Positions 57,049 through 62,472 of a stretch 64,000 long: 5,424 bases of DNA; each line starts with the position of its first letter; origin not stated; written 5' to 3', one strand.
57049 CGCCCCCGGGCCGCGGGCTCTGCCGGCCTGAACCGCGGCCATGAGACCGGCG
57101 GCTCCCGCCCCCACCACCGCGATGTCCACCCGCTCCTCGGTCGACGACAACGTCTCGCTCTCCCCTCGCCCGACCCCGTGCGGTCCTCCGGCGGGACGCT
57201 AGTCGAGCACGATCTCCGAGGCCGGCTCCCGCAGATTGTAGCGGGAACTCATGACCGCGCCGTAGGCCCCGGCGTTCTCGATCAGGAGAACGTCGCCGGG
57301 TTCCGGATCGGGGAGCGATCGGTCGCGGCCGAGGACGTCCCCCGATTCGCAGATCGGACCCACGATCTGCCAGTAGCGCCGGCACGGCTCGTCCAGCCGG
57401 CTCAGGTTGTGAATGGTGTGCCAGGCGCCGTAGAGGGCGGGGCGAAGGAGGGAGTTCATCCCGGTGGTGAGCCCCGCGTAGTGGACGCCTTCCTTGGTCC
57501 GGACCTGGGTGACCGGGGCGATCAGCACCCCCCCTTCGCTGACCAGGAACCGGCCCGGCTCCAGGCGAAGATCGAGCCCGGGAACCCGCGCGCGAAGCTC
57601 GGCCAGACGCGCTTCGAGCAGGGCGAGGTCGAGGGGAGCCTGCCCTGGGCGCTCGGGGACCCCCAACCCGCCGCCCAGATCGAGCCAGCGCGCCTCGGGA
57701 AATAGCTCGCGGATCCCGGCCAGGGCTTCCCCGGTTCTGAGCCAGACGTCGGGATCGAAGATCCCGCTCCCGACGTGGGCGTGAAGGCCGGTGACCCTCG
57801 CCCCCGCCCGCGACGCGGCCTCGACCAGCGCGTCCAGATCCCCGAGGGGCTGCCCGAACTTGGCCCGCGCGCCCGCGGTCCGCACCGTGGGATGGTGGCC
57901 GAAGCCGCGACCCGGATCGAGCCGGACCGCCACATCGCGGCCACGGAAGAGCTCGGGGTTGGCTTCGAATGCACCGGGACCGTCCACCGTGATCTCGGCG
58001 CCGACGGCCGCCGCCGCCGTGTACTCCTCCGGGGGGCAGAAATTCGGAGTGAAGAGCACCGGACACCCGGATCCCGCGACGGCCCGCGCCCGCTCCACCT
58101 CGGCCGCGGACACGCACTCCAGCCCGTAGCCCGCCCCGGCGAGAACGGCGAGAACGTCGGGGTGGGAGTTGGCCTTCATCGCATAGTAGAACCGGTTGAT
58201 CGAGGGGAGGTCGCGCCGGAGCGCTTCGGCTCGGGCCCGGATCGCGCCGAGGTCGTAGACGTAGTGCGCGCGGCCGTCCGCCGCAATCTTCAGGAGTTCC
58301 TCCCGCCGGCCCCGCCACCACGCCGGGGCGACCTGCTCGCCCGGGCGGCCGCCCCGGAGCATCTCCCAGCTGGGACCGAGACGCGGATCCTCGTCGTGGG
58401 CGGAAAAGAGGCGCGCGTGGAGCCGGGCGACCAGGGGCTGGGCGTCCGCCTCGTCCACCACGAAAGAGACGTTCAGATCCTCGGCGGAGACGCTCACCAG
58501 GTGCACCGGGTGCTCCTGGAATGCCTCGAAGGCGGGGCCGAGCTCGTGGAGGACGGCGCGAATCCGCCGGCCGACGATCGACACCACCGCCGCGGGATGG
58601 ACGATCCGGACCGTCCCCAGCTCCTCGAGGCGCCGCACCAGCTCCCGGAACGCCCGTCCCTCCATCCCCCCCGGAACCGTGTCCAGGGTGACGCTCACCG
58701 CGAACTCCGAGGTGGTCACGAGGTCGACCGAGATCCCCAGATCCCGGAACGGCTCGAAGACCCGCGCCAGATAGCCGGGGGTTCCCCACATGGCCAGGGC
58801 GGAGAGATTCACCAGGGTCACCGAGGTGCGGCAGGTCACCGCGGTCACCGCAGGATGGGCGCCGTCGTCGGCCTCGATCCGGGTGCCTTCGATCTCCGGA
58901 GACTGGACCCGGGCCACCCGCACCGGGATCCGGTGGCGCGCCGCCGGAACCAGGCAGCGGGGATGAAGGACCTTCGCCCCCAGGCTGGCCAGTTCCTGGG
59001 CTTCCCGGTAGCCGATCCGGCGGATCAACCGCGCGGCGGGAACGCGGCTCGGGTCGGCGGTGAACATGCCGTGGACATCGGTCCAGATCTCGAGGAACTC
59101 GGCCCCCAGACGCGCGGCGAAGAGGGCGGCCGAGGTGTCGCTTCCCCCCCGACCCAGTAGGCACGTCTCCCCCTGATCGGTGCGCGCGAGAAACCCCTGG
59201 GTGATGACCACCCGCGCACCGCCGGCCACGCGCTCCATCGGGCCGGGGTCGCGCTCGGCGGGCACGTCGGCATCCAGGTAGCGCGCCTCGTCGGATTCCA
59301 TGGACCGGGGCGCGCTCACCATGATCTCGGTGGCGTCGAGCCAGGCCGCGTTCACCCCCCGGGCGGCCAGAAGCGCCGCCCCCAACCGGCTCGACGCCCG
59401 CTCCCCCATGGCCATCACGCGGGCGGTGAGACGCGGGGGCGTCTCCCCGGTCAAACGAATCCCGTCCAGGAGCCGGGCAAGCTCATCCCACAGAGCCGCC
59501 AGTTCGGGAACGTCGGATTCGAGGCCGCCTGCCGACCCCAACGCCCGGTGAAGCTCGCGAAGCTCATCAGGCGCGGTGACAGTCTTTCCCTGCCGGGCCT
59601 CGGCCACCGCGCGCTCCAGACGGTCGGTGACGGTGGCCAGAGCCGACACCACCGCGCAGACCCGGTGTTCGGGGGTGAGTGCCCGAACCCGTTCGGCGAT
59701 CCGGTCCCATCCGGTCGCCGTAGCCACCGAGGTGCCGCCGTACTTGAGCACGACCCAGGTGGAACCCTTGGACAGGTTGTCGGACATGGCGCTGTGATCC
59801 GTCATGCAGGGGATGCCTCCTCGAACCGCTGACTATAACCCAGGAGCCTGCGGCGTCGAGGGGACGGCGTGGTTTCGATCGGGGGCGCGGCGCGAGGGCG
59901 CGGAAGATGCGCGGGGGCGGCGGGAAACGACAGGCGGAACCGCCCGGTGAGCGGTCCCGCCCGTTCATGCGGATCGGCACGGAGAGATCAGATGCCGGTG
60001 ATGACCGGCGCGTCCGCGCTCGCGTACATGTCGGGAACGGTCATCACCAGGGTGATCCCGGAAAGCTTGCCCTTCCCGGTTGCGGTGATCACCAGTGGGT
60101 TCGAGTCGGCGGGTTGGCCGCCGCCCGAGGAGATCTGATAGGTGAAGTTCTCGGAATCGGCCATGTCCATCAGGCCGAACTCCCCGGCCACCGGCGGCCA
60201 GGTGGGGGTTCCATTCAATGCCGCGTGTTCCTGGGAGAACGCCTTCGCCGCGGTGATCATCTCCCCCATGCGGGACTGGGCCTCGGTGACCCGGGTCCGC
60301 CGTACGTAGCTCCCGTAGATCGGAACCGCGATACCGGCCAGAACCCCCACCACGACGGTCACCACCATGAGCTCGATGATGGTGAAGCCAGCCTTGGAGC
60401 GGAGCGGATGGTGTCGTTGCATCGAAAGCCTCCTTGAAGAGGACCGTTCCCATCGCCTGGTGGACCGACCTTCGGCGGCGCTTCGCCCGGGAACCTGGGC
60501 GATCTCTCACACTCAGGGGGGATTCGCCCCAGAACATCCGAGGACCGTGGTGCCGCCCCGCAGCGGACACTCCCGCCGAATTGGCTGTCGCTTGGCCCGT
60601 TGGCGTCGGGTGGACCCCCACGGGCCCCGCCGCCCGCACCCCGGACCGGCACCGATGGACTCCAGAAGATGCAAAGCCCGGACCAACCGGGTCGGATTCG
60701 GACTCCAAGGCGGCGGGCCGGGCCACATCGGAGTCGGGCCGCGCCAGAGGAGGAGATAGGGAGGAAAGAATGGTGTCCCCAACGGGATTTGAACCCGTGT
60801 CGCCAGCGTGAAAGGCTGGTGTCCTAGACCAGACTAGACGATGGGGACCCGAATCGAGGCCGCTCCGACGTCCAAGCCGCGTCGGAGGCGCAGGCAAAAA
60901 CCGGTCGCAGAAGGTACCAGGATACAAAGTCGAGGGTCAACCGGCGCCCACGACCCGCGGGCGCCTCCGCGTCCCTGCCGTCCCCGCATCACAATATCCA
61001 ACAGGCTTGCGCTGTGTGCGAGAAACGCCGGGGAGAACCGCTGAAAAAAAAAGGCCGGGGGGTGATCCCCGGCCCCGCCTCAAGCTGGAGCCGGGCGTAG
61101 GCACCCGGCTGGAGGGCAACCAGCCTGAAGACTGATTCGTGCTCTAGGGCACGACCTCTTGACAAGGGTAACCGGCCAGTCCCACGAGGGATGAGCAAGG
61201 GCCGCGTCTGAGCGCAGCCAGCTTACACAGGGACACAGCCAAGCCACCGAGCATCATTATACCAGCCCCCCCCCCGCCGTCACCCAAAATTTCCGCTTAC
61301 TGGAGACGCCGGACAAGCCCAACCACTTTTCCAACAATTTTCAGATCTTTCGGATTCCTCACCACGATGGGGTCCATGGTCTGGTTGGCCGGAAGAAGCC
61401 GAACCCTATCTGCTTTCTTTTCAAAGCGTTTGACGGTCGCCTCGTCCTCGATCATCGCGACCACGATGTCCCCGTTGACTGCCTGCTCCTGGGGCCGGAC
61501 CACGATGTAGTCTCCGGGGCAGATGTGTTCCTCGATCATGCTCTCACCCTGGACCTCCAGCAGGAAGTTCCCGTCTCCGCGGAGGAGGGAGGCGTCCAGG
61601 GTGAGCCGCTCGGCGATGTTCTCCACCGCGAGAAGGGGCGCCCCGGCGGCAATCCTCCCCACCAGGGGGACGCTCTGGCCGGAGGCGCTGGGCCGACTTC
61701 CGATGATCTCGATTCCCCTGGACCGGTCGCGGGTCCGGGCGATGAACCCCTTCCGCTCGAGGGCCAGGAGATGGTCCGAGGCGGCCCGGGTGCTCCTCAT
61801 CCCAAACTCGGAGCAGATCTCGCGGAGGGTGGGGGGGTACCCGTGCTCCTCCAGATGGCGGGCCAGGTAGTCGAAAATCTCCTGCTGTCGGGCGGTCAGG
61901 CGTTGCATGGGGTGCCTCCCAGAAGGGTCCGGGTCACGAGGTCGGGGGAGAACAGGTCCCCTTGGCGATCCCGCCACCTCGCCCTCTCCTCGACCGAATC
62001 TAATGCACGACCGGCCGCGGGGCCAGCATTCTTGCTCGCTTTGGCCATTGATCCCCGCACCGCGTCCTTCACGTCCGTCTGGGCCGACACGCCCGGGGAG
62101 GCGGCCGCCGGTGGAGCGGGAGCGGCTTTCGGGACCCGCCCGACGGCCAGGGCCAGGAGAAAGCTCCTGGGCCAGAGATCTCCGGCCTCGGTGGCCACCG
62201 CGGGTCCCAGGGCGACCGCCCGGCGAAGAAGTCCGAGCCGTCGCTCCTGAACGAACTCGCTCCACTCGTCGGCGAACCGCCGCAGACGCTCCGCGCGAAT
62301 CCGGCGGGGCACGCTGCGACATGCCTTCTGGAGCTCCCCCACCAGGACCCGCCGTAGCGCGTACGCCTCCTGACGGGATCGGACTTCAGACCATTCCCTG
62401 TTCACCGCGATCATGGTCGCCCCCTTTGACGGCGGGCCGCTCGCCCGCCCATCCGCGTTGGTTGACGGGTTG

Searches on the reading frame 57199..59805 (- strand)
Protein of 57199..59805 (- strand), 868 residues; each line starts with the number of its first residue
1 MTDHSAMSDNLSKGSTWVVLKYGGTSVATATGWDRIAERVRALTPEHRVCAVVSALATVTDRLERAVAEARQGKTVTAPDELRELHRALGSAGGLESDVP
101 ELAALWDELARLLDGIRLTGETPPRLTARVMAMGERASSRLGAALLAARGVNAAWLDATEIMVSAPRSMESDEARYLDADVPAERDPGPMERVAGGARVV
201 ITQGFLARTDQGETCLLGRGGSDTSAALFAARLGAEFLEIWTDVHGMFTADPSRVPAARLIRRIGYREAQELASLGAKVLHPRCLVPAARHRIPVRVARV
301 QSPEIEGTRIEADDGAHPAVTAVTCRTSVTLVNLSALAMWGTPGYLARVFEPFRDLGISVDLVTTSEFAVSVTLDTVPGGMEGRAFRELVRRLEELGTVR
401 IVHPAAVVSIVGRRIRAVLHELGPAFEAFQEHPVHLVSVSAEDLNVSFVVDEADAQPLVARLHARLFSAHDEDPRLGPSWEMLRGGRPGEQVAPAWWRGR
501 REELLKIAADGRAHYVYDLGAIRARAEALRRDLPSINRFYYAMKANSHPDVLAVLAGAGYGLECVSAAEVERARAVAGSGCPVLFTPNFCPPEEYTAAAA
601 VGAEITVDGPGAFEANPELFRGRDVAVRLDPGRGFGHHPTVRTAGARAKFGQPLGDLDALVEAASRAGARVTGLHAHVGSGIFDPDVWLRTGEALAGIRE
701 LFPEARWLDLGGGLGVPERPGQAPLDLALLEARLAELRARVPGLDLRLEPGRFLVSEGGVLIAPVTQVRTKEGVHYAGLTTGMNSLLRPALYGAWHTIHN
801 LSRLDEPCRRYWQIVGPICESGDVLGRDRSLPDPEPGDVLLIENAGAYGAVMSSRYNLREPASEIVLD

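Call 8: search_protein_families(library=pfam, proteins=[window:57199-59805:-], max_evalue=0.001)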
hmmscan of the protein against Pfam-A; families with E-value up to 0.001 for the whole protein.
window:57199-59805:- (868 aa): 6 families
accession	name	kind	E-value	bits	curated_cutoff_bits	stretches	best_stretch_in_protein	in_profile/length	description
PF00696.33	AA_kinase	-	7.6e-44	150.6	24.9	1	17-298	2-233/234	Amino acid kinase family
PF02784.22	Orn_Arg_deC_N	-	7.9e-33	114.3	23.4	1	520-756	2-247/247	Pyridoxal-dependent decarboxylase, pyridoxal binding domain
PF00278.28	Orn_DAP_Arg_deC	-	1.9e-22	79.8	23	1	516-846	3-95/95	Pyridoxal-dependent decarboxylase, C-terminal sheet domain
PF22468.2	ACT_9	-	1.7e-12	47.3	27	2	337-375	6-46/61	ACT domain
PF01168.26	Ala_racemase_N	-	0.00011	22.4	24.1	0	518-679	2-157/220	Alanine racemase, N-terminal domain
PF01842.31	ACT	-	0.00035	20.7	27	0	342-367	10-35/66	ACT domain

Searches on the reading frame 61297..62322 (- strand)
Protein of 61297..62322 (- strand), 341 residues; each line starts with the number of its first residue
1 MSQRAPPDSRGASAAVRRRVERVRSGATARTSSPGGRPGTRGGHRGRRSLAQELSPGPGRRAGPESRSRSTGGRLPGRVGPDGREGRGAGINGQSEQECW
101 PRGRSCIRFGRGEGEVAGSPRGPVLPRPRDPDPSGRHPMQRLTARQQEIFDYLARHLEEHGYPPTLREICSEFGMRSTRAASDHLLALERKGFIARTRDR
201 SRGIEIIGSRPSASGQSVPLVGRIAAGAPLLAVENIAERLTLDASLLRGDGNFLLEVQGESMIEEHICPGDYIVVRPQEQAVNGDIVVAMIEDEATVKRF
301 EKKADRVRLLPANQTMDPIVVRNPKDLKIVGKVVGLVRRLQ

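Call 41: search_protein_families(library=ncbifam, proteins=[window:61297-62322:-], max_evalue=0.001)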
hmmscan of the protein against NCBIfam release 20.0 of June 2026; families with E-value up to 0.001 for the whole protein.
window:61297-62322:- (341 aa): 3 families
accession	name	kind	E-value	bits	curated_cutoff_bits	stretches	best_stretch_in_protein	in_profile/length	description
TIGR00498.1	lexA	equivalog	3.7e-70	235.7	110.95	1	139-340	1-202/203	transcriptional repressor LexA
NF007621.2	PRK10276.1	subfamily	9.4e-21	74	110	1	226-337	2-114/115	translesion error-prone DNA polymerase V autoproteolytic subunit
NF051876.1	transXXX_HumD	equivalog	0.00014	21.8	120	1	229-305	4-80/129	HumD family translesion DNA polymerase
